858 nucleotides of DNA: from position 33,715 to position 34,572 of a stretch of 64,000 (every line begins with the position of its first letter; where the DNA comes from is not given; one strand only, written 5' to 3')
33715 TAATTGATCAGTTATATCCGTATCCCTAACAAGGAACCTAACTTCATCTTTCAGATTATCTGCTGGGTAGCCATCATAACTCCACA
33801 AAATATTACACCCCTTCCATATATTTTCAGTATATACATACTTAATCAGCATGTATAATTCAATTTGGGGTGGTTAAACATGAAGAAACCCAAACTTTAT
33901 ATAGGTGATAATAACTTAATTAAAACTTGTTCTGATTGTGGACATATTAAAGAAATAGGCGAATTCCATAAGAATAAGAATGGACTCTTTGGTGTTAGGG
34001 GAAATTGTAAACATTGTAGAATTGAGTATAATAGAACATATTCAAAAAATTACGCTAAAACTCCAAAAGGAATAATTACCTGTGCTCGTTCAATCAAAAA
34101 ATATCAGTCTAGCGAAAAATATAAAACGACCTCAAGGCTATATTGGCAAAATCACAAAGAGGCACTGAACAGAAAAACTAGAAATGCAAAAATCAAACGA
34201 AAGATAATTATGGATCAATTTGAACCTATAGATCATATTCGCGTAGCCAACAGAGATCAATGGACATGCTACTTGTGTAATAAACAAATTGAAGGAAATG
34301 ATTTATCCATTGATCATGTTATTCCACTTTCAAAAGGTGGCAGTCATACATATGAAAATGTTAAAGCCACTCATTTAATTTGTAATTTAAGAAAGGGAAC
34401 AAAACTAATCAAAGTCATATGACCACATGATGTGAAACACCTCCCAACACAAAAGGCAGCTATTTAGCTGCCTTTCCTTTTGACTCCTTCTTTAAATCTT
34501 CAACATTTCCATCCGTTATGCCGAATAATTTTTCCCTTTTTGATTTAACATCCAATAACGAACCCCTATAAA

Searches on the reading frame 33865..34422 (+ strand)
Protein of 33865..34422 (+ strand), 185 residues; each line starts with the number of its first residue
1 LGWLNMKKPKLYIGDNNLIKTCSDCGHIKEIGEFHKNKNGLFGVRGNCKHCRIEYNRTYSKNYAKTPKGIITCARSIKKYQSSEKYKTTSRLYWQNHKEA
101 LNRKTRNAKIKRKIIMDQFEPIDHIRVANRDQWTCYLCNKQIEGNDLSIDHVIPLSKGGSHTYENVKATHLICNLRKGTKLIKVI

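Call 97: search_protein_families(library=pfam, proteins=[window:33865-34422:+], max_evalue=0.05)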
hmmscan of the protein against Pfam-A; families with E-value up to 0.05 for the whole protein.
window:33865-34422:+ (185 aa): 3 families
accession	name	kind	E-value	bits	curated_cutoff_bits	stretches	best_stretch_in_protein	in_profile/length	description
PF14279.12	HNH_5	-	2e-11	44.1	27.5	1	135-181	1-47/56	HNH endonuclease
PF01844.29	HNH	-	3.5e-10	40.3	21.4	1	135-179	1-46/47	HNH endonuclease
PF13395.12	HNH_4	-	0.0079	16.6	22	1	135-178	1-49/54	HNH endonuclease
